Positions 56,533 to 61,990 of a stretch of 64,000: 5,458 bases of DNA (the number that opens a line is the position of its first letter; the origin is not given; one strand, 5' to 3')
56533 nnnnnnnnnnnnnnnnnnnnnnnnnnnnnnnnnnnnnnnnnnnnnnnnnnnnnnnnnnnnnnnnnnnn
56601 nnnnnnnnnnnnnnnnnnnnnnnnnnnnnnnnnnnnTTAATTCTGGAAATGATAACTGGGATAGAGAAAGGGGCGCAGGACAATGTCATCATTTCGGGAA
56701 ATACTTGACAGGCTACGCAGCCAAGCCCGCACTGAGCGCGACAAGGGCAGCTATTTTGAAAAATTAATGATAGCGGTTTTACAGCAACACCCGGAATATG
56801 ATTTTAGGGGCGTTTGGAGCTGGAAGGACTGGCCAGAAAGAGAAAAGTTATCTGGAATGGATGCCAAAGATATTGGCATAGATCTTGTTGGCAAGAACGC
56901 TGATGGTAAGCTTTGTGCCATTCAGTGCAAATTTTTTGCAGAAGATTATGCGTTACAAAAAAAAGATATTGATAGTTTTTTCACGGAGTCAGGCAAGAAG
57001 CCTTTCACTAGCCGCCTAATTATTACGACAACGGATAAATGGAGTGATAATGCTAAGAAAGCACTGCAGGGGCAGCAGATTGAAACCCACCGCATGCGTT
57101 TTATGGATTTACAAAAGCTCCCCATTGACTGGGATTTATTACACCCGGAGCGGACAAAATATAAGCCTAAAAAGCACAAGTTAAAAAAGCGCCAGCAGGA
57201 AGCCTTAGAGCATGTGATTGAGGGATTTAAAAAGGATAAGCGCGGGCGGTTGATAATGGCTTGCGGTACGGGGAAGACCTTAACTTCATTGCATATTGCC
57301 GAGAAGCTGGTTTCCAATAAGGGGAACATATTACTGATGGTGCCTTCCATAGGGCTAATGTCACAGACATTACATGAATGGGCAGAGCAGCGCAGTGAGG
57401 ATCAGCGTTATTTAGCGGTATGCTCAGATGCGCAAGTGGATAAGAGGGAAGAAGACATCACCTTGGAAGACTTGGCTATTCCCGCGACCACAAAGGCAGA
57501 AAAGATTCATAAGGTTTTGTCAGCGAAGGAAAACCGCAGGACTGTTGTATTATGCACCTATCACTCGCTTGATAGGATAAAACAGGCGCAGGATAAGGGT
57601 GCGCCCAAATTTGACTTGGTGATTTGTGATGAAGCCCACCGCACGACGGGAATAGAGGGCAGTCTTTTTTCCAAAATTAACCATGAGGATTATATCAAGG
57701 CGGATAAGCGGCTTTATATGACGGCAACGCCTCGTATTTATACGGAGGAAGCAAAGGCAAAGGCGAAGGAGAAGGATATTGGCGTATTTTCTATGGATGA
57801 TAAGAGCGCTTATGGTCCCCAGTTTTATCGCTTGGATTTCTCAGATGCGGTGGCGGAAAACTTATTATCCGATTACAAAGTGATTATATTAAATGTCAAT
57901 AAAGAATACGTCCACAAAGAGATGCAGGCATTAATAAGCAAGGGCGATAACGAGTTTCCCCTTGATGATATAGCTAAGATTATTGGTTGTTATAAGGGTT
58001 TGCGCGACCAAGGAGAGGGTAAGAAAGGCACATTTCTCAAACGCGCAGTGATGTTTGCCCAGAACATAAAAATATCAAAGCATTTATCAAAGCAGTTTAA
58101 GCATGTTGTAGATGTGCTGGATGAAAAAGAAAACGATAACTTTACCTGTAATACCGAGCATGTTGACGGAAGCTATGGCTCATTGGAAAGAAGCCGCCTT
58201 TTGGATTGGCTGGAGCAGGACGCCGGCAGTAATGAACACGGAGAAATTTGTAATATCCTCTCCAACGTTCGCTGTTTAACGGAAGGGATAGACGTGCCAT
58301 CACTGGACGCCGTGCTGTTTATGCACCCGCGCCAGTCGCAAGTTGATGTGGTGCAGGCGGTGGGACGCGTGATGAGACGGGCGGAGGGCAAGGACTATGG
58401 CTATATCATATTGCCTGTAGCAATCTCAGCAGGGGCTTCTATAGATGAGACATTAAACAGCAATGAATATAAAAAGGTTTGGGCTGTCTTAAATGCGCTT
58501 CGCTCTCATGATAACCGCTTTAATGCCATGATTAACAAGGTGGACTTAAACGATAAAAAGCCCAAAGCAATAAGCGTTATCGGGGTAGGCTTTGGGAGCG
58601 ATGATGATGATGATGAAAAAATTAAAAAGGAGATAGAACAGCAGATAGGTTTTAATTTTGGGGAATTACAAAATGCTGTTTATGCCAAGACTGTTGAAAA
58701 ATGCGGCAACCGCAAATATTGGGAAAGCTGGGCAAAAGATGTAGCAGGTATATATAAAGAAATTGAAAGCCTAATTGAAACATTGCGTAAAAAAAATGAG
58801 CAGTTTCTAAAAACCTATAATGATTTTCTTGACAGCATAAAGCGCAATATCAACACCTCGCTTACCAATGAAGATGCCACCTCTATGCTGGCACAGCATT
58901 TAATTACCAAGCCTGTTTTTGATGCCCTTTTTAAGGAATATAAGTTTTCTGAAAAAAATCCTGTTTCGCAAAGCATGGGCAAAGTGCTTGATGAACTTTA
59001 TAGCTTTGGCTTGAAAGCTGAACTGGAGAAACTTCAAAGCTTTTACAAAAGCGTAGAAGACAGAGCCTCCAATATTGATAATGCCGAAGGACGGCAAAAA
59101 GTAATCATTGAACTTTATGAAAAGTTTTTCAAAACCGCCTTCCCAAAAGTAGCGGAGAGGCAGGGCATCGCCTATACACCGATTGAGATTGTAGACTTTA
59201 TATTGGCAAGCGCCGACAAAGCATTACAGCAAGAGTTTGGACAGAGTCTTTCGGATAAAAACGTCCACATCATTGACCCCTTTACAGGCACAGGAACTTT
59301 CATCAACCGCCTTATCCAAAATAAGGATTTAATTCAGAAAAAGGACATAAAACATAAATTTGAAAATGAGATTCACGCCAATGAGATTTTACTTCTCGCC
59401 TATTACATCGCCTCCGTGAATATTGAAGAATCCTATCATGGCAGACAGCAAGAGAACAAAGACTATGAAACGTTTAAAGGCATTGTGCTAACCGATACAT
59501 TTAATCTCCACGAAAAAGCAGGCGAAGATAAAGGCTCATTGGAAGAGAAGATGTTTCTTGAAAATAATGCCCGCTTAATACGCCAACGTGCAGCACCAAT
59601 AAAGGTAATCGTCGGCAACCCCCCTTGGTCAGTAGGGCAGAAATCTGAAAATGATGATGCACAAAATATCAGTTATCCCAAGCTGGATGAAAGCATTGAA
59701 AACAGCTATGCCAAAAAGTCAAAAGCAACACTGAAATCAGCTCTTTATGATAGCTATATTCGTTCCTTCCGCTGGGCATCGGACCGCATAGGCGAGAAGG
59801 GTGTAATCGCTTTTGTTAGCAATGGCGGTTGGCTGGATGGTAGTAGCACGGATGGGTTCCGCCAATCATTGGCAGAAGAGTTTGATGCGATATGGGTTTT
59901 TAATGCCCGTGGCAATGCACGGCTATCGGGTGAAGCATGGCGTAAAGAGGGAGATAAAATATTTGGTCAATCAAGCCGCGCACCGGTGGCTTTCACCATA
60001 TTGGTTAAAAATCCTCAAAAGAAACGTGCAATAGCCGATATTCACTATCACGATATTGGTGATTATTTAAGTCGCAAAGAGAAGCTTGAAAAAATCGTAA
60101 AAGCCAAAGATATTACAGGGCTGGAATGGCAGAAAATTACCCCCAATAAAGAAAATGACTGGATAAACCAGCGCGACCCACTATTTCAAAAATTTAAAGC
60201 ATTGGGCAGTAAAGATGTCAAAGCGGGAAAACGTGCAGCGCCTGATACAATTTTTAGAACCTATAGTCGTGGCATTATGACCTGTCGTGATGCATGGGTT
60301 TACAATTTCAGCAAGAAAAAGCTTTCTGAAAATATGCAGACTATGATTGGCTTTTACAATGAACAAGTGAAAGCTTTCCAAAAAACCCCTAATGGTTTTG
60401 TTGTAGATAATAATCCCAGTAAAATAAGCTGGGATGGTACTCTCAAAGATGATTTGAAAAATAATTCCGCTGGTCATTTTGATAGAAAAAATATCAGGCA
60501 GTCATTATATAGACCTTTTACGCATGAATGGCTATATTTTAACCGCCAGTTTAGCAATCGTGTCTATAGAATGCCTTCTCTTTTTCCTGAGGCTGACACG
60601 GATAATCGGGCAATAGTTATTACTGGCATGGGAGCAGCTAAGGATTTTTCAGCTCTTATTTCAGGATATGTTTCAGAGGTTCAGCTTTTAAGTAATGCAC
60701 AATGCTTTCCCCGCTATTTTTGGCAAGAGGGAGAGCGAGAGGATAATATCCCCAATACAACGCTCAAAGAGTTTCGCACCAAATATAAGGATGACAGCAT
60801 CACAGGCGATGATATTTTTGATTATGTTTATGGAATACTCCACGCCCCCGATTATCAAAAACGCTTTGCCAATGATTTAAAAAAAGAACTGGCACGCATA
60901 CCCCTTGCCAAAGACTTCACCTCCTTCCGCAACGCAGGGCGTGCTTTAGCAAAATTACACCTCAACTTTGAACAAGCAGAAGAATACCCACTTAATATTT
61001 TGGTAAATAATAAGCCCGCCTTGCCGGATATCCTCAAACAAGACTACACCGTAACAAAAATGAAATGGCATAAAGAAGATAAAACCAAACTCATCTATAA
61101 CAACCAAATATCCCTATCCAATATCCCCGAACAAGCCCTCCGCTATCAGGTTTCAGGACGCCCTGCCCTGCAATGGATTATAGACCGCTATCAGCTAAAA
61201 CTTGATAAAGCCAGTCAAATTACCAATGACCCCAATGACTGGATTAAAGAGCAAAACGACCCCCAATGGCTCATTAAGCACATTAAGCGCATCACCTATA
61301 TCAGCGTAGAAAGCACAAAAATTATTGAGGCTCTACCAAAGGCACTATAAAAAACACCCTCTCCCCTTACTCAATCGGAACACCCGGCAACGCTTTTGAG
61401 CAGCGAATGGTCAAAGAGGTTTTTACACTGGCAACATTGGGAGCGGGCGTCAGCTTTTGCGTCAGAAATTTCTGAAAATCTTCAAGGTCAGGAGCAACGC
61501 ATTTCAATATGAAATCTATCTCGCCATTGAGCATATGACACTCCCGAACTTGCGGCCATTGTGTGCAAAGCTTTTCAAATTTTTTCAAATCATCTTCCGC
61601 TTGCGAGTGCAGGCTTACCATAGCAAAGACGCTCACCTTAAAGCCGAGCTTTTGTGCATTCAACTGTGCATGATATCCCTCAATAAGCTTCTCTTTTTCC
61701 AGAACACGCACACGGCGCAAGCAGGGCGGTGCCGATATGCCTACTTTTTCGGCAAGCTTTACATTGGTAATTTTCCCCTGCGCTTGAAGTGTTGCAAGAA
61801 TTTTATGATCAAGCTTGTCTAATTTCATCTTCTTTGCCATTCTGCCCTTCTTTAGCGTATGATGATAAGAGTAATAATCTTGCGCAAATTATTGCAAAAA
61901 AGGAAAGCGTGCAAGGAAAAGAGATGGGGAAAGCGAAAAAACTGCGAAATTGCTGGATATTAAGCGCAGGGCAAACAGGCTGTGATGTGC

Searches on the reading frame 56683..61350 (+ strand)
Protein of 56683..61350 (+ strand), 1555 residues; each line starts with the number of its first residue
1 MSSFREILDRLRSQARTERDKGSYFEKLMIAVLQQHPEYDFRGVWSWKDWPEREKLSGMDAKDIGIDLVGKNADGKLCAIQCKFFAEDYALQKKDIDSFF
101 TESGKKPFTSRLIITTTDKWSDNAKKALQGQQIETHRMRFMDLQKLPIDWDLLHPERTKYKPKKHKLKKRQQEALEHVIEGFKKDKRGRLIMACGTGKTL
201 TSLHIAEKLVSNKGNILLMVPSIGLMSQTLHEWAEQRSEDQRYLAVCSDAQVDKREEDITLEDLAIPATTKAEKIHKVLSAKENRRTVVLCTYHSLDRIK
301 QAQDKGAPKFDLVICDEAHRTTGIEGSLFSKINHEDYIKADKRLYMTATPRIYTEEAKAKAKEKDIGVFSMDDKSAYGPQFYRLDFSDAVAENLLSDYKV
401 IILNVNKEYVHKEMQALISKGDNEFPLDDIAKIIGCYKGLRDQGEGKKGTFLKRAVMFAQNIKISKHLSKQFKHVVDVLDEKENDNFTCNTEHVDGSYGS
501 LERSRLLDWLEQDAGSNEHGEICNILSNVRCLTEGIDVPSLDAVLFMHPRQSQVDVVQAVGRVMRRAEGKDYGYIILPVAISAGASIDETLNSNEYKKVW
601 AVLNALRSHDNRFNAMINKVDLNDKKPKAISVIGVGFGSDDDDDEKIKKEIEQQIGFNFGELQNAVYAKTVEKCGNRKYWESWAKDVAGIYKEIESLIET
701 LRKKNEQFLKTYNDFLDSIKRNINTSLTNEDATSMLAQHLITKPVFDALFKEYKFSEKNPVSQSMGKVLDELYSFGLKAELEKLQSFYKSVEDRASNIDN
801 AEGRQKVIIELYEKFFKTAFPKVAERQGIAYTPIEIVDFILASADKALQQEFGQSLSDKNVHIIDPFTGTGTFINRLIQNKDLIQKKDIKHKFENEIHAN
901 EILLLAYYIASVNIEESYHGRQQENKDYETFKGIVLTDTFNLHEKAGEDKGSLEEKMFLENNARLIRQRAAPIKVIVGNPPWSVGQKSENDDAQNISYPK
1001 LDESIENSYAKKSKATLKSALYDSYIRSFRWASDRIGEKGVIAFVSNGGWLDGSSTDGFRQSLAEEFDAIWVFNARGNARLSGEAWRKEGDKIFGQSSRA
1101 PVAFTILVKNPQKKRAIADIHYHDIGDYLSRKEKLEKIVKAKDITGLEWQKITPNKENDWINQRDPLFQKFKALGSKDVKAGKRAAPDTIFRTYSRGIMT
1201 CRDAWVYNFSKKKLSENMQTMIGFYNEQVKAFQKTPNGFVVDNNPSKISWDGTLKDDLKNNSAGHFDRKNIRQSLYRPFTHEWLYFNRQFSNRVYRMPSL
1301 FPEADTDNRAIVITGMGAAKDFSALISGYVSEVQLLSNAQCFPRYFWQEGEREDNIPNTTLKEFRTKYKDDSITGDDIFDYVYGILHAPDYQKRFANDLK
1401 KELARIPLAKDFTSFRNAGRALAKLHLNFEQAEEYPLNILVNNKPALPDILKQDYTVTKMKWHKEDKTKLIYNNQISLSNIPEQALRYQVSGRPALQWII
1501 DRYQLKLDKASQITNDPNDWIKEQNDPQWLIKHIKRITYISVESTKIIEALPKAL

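Call 29: search_protein_families(library=pfam, proteins=[window:56683-61350:+], max_evalue=0.00001)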
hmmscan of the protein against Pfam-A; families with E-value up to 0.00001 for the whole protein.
window:56683-61350:+ (1555 aa): 8 families
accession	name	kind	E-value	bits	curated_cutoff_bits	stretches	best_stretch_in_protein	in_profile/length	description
PF18135.7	Type_ISP_C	-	2.9e-103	346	25.9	1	1190-1528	2-337/342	Type ISP C-terminal specificity domain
PF22240.1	ISP_coupler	-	2.1e-42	144.9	27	1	679-803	1-126/126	Type ISP restriction-modification enzyme, coupler domain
PF13156.12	Mrr_cat_2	-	4.3e-41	140.2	22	1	40-158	9-125/127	Restriction endonuclease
PF04851.21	ResIII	-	4.2e-28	98.8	22.5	1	165-351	2-163/164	Type III restriction enzyme, res subunit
PF00270.35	DEAD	-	6.1e-10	39.5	26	1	170-351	3-161/167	DEAD/DEAH box helicase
PF00271.37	Helicase_C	-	4.4e-08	33.8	23.5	1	454-566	17-109/110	Helicase conserved C-terminal domain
PF02384.22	N6_Mtase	-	7.4e-07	29.2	20.4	1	808-991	6-143/311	N-6 DNA Methylase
PF09848.15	SLFN-g3_helicase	-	9.1e-06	25.6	24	0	194-323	10-93/354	Schlafen group 3, DNA/RNA helicase domain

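Call 64: search_protein_families(library=padloc, proteins=[window:56683-61347:+], max_evalue=1e-20)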
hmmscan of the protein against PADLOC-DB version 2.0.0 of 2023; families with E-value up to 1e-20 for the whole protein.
window:56683-61347:+ (1555 aa): 7 families
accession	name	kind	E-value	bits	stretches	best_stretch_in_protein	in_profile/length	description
PDLC03597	REase_MTase_IIG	-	0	1902.7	1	1-1553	2-1637/1646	Type IIG restriction enzyme-methyltransferase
PDLC03051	REase_MTase_I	-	0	1322.8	1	17-1553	29-1586/1591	Type I restriction enzyme-methyltransferase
PDLC03621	REase_MTase_IIG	-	3.7e-125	417.2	1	690-1531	165-984/1024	Type IIG restriction enzyme-methyltransferase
PDLC03610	REase_MTase_IIG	-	5.6e-51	171.7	1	1010-1503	551-1039/1096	Type IIG restriction enzyme-methyltransferase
PDLC03631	REase_MTase_IIG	-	1.6e-36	123.7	1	806-1508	288-992/1086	Type IIG restriction enzyme-methyltransferase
PDLC02707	PbeA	-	1.9e-29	100.8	1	155-580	241-635/672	PbeA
PDLC02704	PbeA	-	1.3e-23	81.4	1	141-598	228-667/682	PbeA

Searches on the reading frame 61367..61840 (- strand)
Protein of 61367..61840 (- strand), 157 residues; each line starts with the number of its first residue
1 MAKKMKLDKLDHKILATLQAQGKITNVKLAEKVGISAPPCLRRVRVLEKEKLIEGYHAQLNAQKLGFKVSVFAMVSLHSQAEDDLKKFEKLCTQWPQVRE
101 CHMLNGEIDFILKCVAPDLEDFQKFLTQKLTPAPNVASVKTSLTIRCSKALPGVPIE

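Call 29: search_protein_families(library=pfam, proteins=[window:61367-61840:-], max_evalue=0.00001)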
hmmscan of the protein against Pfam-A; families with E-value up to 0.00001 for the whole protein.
window:61367-61840:- (157 aa): 3 families
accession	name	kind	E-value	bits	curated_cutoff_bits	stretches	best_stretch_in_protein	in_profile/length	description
PF01037.27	AsnC_trans_reg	-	1.1e-19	70.5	25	1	75-145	3-71/73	Lrp/AsnC ligand binding domain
PF13412.12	HTH_24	-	3.1e-16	59.1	21.9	1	7-54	1-48/48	Winged helix-turn-helix DNA-binding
PF13404.12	HTH_AsnC-type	-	2.2e-14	53.4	27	1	7-48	1-42/42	AsnC-type helix-turn-helix domain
